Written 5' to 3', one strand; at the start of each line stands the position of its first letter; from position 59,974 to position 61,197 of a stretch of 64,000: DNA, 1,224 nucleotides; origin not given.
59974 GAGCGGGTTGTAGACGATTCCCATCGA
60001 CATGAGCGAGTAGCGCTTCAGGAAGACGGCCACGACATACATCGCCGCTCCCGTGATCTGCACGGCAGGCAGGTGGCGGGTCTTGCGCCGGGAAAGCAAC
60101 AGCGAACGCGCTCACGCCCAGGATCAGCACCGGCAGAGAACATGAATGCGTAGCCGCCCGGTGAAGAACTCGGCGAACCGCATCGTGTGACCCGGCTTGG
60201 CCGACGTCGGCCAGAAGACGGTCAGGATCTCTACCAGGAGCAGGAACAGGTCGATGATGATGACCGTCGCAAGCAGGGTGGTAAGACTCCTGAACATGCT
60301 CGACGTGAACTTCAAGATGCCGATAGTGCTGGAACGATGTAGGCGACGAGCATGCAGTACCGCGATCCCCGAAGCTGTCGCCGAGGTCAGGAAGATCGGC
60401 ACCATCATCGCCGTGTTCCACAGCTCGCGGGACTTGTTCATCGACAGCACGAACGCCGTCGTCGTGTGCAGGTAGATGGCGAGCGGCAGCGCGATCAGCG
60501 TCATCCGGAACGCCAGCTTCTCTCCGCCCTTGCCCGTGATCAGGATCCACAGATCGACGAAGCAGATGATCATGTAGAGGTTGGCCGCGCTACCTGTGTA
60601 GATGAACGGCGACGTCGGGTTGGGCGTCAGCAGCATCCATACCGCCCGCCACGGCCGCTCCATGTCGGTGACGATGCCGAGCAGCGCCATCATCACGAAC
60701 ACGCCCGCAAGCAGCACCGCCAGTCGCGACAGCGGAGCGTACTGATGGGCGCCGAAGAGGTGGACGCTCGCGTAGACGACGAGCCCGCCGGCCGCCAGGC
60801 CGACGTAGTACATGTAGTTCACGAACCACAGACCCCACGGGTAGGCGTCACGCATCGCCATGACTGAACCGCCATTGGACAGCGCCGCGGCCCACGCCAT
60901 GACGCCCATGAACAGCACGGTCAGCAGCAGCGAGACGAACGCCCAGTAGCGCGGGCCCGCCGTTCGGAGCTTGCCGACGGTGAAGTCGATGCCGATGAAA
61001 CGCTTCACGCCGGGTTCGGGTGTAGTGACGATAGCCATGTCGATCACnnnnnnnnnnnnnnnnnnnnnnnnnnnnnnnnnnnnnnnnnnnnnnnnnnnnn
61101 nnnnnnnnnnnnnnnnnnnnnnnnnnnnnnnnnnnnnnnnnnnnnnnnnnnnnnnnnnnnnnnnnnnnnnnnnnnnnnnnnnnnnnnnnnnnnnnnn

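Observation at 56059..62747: Seven-gene operon: tetrahaem cytochrome, Tat NrfC-like and NrfD-like subunits, then four tandem anchored multihaem cytochromes (~45 haem sites) under a divergent two-component system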

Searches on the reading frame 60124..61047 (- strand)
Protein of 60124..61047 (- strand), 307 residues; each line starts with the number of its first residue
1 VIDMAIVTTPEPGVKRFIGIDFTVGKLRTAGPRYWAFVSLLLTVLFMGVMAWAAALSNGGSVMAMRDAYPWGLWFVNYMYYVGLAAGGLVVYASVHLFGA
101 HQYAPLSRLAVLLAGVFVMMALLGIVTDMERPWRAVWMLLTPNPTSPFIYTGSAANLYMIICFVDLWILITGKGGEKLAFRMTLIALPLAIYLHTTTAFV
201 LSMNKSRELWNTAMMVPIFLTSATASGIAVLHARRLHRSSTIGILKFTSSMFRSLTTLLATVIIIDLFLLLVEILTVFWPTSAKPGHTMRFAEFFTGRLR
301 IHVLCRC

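Call 5: search_protein_families(library=pfam, proteins=[window:60124-61047:-], max_evalue=0.01)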
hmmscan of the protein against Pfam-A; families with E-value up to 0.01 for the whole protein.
window:60124-61047:- (307 aa): 1 family
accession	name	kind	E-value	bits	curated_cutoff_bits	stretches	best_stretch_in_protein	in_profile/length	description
PF03916.19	NrfD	-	4.4e-25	89.4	25.8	1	62-277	2-231/313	Polysulphide reductase, NrfD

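Call 6: find_homologous_proteins(query=window:60124-61047:-, max_evalue=1e-10)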
Query window:60124-61047:- (307 aa): 376 proteins with E <= 1e-10 among 8000 candidates; the best 120 are listed.
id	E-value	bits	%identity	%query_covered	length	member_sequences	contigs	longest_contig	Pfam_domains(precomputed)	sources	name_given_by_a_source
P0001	5.9e-195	665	100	99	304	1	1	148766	PF03916.20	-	-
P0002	7.9e-152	523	82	94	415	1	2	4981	PF03916.20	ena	-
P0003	1.0e-151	523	82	94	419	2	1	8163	PF03916.20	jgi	-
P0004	4.9e-151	520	80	96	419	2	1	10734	PF03916.20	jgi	-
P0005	5.5e-151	520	82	96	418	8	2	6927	PF03916.20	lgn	-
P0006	9.6e-150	516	82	96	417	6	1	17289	PF03916.20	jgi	-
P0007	1.1e-149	516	83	96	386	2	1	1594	PF03916.20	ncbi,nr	ncbi:MAG: polysulfide reductase NrfD, partial [Coriobacteriia bacterium]|nr:polysulfide reductase Nr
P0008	1.7e-149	515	82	96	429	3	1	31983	PF03916.20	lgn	-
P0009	2.0e-149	515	80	96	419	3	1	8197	PF03916.20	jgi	jgi:molybdopterin-containing oxidoreductase family membrane subunit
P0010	2.9e-149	515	80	96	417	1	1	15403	PF03916.20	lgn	-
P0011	1.0e-148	513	81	95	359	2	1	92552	PF03916.20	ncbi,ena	-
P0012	1.0e-148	513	81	96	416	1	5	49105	PF03916.20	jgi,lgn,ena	-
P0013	1.6e-148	512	79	96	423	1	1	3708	PF03916.20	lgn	-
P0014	1.9e-148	512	77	96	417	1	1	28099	PF03916.20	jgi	-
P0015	2.4e-148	512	78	95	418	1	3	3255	PF03916.20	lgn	-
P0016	5.5e-148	510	78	96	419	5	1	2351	PF03916.20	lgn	-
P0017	5.7e-148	510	79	96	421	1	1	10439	PF03916.20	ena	-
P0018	6.0e-148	510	80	95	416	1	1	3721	PF03916.20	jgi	jgi:molybdopterin-containing oxidoreductase family membrane subunit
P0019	7.3e-148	510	79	96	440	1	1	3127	PF03916.20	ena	-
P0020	1.0e-147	510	79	96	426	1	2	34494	PF03916.20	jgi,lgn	jgi:molybdopterin-containing oxidoreductase family membrane subunit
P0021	1.0e-147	510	80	94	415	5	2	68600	PF03916.20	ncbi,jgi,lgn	ncbi:MAG: NrfD/PsrC family molybdoenzyme membrane anchor subunit [Coriobacteriia bacterium]|jgi:moly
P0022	1.2e-147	509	78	96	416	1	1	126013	PF03916.20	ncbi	-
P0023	2.0e-147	509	80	95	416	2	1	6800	PF03916.20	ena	-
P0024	2.1e-147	508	79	94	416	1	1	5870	PF03916.20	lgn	-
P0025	4.1e-147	508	77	96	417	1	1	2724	PF03916.20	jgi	jgi:molybdopterin-containing oxidoreductase family membrane subunit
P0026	5.1e-147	507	76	96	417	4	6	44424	PF03916.20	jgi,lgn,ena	jgi:molybdopterin-containing oxidoreductase family membrane subunit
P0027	1.0e-146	506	78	96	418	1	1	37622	PF03916.20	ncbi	-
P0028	1.4e-146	506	79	96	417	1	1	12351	PF03916.20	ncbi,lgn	-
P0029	1.5e-146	506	78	96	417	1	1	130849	PF03916.20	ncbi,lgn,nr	ncbi:MAG: NrfD/PsrC family molybdoenzyme membrane anchor subunit [Coriobacteriia bacterium]|nr:NrfD/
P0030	1.5e-146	506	80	96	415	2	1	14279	PF03916.20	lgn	-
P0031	2.1e-146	505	79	95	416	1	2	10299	PF03916.20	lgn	-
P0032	8.3e-146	503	77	96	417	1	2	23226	PF03916.20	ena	-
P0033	1.0e-145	503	79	94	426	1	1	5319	PF03916.20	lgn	-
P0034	1.0e-145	503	78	98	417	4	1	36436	PF03916.20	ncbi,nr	ncbi:MAG: NrfD/PsrC family molybdoenzyme membrane anchor subunit [Coriobacteriia bacterium]|nr:NrfD/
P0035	1.1e-145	503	79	95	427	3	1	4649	PF03916.20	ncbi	-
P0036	1.5e-145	502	78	96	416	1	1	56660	PF03916.20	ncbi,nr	ncbi:MAG: hypothetical protein EG823_08460 [Actinobacteria bacterium]|nr:hypothetical protein [Actin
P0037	1.5e-145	502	78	96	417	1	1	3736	PF03916.20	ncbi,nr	ncbi:MAG: NrfD/PsrC family molybdoenzyme membrane anchor subunit [Coriobacteriia bacterium]|nr:NrfD/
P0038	3.9e-145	501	77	95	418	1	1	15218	PF03916.20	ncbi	-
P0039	4.3e-145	501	78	95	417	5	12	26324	PF03916.20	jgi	jgi:molybdopterin-containing oxidoreductase family membrane subunit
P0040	1.1e-144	500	78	95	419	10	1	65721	PF03916.20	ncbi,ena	-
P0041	1.3e-144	499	78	94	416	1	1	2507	PF03916.20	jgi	jgi:molybdopterin-containing oxidoreductase family membrane subunit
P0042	1.4e-144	499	79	95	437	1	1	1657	PF03916.20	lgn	-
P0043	1.5e-144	499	77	96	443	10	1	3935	PF03916.20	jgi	-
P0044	1.9e-144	499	78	95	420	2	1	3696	PF03916.20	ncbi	-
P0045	2.3e-144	498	78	96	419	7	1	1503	PF03916.20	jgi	jgi:dimethyl sulfoxide reductase membrane subunit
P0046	2.7e-144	498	78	96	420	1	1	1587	PF03916.20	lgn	-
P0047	2.8e-144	498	77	96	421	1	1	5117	PF03916.20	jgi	jgi:molybdopterin-containing oxidoreductase family membrane subunit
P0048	3.1e-144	498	78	95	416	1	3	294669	PF03916.20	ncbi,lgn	-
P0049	5.9e-144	497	78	95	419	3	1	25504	PF03916.20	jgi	-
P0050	9.2e-144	497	77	95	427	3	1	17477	PF03916.20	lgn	-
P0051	1.4e-143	496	79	94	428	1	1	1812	PF03916.20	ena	-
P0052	1.6e-143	496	76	94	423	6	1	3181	PF03916.20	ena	-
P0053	2.3e-143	495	79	94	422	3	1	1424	PF03916.20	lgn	-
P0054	2.4e-143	495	78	96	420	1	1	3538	PF03916.20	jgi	jgi:molybdopterin-containing oxidoreductase family membrane subunit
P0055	3.4e-143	495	77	94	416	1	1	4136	PF03916.20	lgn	-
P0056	4.8e-143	494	79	94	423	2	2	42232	PF03916.20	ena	-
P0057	5.1e-143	494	77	95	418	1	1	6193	PF03916.20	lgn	-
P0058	8.4e-143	493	76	94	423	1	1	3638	PF03916.20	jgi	jgi:molybdopterin-containing oxidoreductase family membrane subunit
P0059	9.5e-143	493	76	95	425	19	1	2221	PF03916.20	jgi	jgi:molybdopterin-containing oxidoreductase family membrane subunit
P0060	1.3e-142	493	76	96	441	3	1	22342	PF03916.20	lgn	-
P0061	1.5e-142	493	78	95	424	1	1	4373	PF03916.20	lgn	-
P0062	2.1e-142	492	76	95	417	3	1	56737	PF03916.20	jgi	-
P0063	2.2e-142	492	80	93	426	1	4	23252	PF03916.20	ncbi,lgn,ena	-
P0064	4.6e-142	491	76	95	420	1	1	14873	PF03916.20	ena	-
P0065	4.8e-142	491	77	95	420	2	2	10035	PF03916.20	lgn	-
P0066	7.1e-142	490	76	96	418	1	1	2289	PF03916.20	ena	-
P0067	1.1e-141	490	76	98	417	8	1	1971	PF03916.20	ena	-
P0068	1.3e-141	489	77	96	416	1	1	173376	PF03916.20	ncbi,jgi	-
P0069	1.9e-141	489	78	93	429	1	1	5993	PF03916.20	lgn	-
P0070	2.2e-141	489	75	96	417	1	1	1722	PF03916.20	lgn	-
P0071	2.3e-141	489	75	96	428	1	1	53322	PF03916.20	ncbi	-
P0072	2.4e-141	489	76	95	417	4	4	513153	PF03916.20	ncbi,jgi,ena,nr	ncbi:MAG: hypothetical protein CVT59_10865 [Actinobacteria bacterium HGW-Actinobacteria-1]|jgi:molyb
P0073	2.5e-141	489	74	97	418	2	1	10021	PF03916.20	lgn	-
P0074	2.5e-141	489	76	96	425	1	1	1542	PF03916.20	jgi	-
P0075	4.7e-141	488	74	95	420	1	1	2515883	PF03916.20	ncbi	-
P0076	5.7e-141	487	78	94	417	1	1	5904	PF03916.20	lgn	-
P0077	7.6e-141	487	77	92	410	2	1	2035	PF03916.20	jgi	-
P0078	8.6e-141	487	76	98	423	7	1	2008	PF03916.20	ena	-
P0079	8.7e-141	487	75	96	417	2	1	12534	PF03916.20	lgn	-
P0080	3.1e-140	485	76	97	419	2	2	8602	PF03916.20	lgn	-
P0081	3.7e-140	485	78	93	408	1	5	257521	PF03916.20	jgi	jgi:molybdopterin-containing oxidoreductase family membrane subunit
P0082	3.8e-140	485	76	95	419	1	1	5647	PF03916.20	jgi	jgi:dimethyl sulfoxide reductase membrane subunit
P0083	5.6e-140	484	75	97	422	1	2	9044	PF03916.20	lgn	-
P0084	6.7e-140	484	76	94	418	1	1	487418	PF03916.20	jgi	-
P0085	7.0e-140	484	74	95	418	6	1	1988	PF03916.20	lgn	-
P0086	7.8e-140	484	74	95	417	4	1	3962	PF03916.20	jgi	jgi:molybdopterin-containing oxidoreductase family membrane subunit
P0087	8.1e-140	484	76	98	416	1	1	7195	PF03916.20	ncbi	-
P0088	1.1e-139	483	76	95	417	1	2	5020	PF03916.20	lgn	-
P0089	1.6e-139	483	74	95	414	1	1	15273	PF03916.20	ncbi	-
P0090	2.6e-139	482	75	97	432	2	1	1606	PF03916.20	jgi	jgi:dimethyl sulfoxide reductase membrane subunit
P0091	4.5e-139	481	75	97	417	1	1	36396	PF03916.20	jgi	jgi:molybdopterin-containing oxidoreductase family membrane subunit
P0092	4.7e-139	481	75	94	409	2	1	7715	PF03916.20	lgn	-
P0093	5.2e-139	481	75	93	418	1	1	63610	PF03916.20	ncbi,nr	ncbi:MAG: NrfD/PsrC family molybdoenzyme membrane anchor subunit [Coriobacteriia bacterium]|nr:NrfD/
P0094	7.2e-139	480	75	95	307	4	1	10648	PF03916.20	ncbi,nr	ncbi:MAG: polysulfide reductase NrfD, partial [Coriobacteriia bacterium]|nr:polysulfide reductase Nr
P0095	7.3e-139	480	76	93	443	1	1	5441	PF03916.20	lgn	-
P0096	1.1e-138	480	74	94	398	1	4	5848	PF03916.20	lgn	-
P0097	1.2e-138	480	74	95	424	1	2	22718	PF03916.20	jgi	jgi:molybdopterin-containing oxidoreductase family membrane subunit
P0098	1.3e-138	480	74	97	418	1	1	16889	PF03916.20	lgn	-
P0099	2.4e-138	479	76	95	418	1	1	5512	PF03916.20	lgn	-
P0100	2.5e-138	479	77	93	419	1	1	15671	PF03916.20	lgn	-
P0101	2.8e-138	479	77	93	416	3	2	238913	PF03916.20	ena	-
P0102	3.9e-138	478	73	95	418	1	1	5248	PF03916.20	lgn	-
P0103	3.9e-138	478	73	95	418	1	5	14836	PF03916.20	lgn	-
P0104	3.9e-138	478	73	95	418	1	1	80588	PF03916.20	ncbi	ncbi:MAG: NrfD/PsrC family molybdoenzyme membrane anchor subunit [Coriobacteriia bacterium]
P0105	6.0e-138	477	73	96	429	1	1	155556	PF03916.20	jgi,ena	-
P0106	8.1e-138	477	76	94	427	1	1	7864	PF03916.20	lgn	-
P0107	1.3e-137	476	73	95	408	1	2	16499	PF03916.20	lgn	-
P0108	1.4e-137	476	75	94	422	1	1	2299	PF03916.20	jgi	jgi:molybdopterin-containing oxidoreductase family membrane subunit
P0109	1.6e-137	476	79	93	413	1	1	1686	PF03916.20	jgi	-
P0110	1.7e-137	476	75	96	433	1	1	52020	PF03916.20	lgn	-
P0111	2.3e-137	476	74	96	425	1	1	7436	PF03916.20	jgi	jgi:dimethyl sulfoxide reductase membrane subunit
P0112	2.3e-137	476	78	93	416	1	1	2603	PF03916.20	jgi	jgi:molybdopterin-containing oxidoreductase family membrane subunit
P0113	2.4e-137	475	75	94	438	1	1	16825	PF03916.20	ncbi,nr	ncbi:MAG: NrfD/PsrC family molybdoenzyme membrane anchor subunit [Coriobacteriia bacterium]|nr:NrfD/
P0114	3.3e-137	475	72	96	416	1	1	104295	PF03916.20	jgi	jgi:molybdopterin-containing oxidoreductase family membrane subunit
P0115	3.6e-137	475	72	96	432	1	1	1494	PF03916.20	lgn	-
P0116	4.0e-137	475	74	96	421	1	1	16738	PF03916.20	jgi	jgi:molybdopterin-containing oxidoreductase family membrane subunit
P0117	4.0e-137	475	76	93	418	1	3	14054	PF03916.20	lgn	-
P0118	8.2e-137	474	75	96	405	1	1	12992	PF03916.20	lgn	-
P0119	9.0e-137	474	77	93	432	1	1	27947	PF03916.20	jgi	-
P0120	1.0e-136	473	75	94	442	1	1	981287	PF03916.20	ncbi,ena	-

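Call 7: find_encoding_contigs(protein=P0075, flank=10000, max_places=2)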
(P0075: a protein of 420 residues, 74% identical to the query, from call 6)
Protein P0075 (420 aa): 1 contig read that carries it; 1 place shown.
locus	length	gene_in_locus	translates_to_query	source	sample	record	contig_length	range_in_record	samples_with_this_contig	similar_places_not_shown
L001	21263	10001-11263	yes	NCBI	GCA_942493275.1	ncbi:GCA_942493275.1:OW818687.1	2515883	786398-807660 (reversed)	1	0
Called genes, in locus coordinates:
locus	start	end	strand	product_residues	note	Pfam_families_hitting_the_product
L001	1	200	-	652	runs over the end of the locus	PF05649:Peptidase_M13_N, PF01431:Peptidase_M13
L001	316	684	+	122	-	PF09851:SHOCT (weak)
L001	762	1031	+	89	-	PF04226:Transgly_assoc (weak)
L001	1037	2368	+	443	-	PF00654:Voltage_CLC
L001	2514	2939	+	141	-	PF19850:DUF6325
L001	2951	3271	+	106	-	PF09851:SHOCT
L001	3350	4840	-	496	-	PF02310:B12-binding, PF04055:Radical_SAM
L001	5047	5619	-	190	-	-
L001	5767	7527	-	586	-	PF08448:PAS_4 (faint), PF00672:HAMP, PF00512:HisKA, PF02518:HATPase_c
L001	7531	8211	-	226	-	PF00072:Response_reg, PF00486:Trans_reg_C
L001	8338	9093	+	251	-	PF09699:Paired_CXXCH_1 (faint)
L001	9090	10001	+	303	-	PF13183:Fer4_8 (faint), PF13534:Fer4_17 (faint), PF12838:Fer4_7 (faint), PF13247:Fer4_11, PF00037:Fer4 (weak), PF12837:Fer4_6 (weak), PF13237:Fer4_10, PF13247:Fer4_11, +2 more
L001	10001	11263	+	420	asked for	PF03916:NrfD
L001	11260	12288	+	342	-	PF03264:Cytochrom_NNT (faint), PF14522:Cytochrome_C7 (faint)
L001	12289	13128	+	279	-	PF14537:Cytochrom_c3_2 (faint), PF14522:Cytochrome_C7 (faint)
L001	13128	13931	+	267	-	PF14522:Cytochrome_C7 (faint), PF14537:Cytochrom_c3_2 (faint)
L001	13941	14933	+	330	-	PF03264:Cytochrom_NNT, PF14522:Cytochrome_C7 (faint), PF09699:Paired_CXXCH_1 (faint), PF14537:Cytochrom_c3_2 (faint)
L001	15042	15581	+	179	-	PF13545:HTH_Crp_2 (weak), PF01047:MarR, PF12802:MarR_2, PF13463:HTH_27 (faint), PF22381:Staph_reg_Sar_Rot (weak), PF01325:Fe_dep_repress, PF13412:HTH_24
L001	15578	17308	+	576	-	PF00664:ABC_membrane, PF00005:ABC_tran, PF02463:SMC_N (faint)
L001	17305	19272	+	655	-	PF00664:ABC_membrane, PF00005:ABC_tran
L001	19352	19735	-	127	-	PF01042:Ribonuc_L-PSP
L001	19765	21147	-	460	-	PF01212:Beta_elim_lyase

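Call 8: find_encoding_contigs(protein=P0021, flank=10000, max_places=2)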
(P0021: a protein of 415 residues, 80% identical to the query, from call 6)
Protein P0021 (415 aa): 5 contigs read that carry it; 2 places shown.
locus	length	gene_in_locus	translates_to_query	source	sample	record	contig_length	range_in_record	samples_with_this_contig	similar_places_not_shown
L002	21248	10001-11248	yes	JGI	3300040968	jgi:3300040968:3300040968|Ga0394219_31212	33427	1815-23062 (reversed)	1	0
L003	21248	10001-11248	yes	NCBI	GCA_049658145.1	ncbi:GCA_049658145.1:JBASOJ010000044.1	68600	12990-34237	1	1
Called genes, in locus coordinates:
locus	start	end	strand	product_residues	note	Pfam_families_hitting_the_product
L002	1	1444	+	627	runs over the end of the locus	PF00662:Proton_antipo_N, PF00361:Proton_antipo_M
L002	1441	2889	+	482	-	PF00361:Proton_antipo_M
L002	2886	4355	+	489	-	PF00361:Proton_antipo_M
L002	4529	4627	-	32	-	-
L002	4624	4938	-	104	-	-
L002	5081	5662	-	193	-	-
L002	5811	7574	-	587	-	PF08448:PAS_4 (faint), PF00672:HAMP, PF13581:HATPase_c_2 (faint), PF00512:HisKA, PF02518:HATPase_c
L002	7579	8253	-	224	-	PF00072:Response_reg, PF00486:Trans_reg_C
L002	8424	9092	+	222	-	-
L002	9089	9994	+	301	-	PF12797:Fer4_2 (faint), PF13247:Fer4_11, PF00037:Fer4 (weak), PF12837:Fer4_6 (weak), PF13237:Fer4_10 (weak), PF12838:Fer4_7 (weak), PF13187:Fer4_9 (weak), PF13247:Fer4_11, +1 more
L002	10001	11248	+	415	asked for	PF03916:NrfD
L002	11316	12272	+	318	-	-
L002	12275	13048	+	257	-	PF14522:Cytochrome_C7 (faint), PF14537:Cytochrom_c3_2 (faint)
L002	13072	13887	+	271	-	PF14537:Cytochrom_c3_2 (faint), PF02085:Cytochrom_CIII (faint), PF14522:Cytochrome_C7 (faint)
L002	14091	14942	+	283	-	PF14522:Cytochrome_C7 (faint), PF14537:Cytochrom_c3_2 (faint)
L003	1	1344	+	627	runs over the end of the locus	PF00662:Proton_antipo_N, PF00361:Proton_antipo_M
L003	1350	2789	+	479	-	PF00361:Proton_antipo_M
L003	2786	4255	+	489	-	PF00361:Proton_antipo_M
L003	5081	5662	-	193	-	-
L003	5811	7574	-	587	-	PF08448:PAS_4 (faint), PF00672:HAMP, PF00512:HisKA, PF02518:HATPase_c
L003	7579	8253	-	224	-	PF00072:Response_reg, PF00486:Trans_reg_C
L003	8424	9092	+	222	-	-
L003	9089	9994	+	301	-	PF12797:Fer4_2 (faint), PF13247:Fer4_11, PF00037:Fer4 (weak), PF12837:Fer4_6 (weak), PF13237:Fer4_10 (weak), PF12838:Fer4_7 (weak), PF13187:Fer4_9 (weak), PF13247:Fer4_11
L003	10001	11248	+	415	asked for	PF03916:NrfD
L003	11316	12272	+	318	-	-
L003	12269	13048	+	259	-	PF14522:Cytochrome_C7 (faint), PF14537:Cytochrom_c3_2 (faint)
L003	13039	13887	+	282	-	PF14537:Cytochrom_c3_2 (faint), PF02085:Cytochrom_CIII (faint), PF14522:Cytochrome_C7 (faint)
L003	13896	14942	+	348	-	PF03264:Cytochrom_NNT, PF14522:Cytochrome_C7 (faint), PF14537:Cytochrom_c3_2 (faint)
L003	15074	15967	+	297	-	PF00701:DHDPS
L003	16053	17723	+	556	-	PF00753:Lactamase_B, PF12706:Lactamase_B_2, PF22505:RNase_J_b_CASP, PF07521:RMMBL, PF17770:RNase_J_C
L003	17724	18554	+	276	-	PF02673:BacA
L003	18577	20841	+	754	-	PF13491:FtsK_4TM (weak), PF17854:FtsK_alpha, PF01580:FtsK_SpoIIIE, PF09397:FtsK_gamma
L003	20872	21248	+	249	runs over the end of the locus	PF12844:HTH_19, PF13413:HTH_25, PF13464:RodZ_C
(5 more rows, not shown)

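Call 28: find_related_loci(query=A1, collection=genome_contigs, flank=8000)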
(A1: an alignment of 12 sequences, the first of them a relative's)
Query A1 (415 aa) in genome_contigs; peptide patterns used: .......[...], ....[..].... (x = any residue, [..] = any of these).
86 stretches matched a pattern; 65 encode a relative of the query (tblastn E <= 1e-3); 65 distinct loci.
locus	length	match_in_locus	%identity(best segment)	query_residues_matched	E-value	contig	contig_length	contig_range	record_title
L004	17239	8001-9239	83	5-415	0e+0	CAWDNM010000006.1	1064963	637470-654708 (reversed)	MAG: uncultured Coriobacteriia bacterium isolate MFD04716.bin.2.226 genome assembly, contig: contig_29181, whole genome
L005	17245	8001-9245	78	2-415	0e+0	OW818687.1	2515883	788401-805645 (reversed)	metagenome genome assembly, chromosome: 1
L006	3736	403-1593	81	5-402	0e+0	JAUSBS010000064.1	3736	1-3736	MAG: Coriobacteriia bacterium isolate E6_metabat.bin.92 E6_k141_454493, whole genome shotgun sequence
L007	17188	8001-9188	78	1-396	0e+0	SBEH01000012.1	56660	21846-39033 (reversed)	MAG: Actinomycetota bacterium isolate 311FN.002 NODE_52_length_56660_cov_23.0953_ID_2925569, whole genome shotgun sequen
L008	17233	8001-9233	76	5-415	0e+0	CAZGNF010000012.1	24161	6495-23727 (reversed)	MAG TPA_asm: uncultured Coriobacteriaceae bacterium isolate binchicken_co269_80 genome assembly, contig: NODE_1817_lengt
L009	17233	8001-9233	76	5-415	0e+0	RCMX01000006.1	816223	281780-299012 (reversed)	MAG: Actinobacteria bacterium isolate 1MN72D_65_13 NODE_3_length_816362_cov_7_81738, whole genome shotgun sequence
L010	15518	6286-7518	76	5-415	0e+0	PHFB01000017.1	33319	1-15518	MAG: Actinobacteria bacterium HGW-Actinobacteria-1 bjp_ig2102_scaffold_882, whole genome shotgun sequence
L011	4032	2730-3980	75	1-415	0e+0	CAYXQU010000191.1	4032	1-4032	MAG TPA_asm: uncultured Eubacteriales bacterium isolate binchicken_co269_29 genome assembly, contig: NODE_23698_length_4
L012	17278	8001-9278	77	1-415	0e+0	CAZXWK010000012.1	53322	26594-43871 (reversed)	MAG TPA_asm: uncultured Eubacteriales bacterium isolate binchicken_co152_220 genome assembly, contig: NODE_715_length_53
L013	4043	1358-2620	76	1-415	0e+0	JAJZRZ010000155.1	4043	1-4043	MAG: Actinomycetes bacterium isolate SKS3.bin14 NODE_37854_length_4043_cov_0.790603, whole genome shotgun sequence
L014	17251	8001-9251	77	1-415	0e+0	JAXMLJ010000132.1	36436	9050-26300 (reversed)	MAG: Coriobacteriia bacterium isolate L4_metabat.bin.19_sub k141_93494, whole genome shotgun sequence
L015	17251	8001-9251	76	1-415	0e+0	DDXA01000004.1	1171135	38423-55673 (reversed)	MAG TPA_asm: Actinobacteria bacterium UBA2272 UBA2272_contig_7, whole genome shotgun sequence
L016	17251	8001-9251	75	1-415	0e+0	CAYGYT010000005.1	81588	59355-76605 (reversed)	MAG TPA_asm: uncultured Eubacteriales bacterium isolate ERP119294_co1_304 genome assembly, contig: NODE_277_length_81588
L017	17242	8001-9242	77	1-409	0e+0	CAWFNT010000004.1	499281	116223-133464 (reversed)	MAG: uncultured Actinomycetes bacterium isolate MFD05942.bin.3.284 genome assembly, contig: contig_8289, whole genome sh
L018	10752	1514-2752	76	1-411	0e+0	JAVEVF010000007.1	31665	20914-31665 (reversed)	MAG: Coriobacteriia bacterium isolate BF4_114 NODE_4063_length_31665_cov_3.940389_Biofilm4, whole genome shotgun sequenc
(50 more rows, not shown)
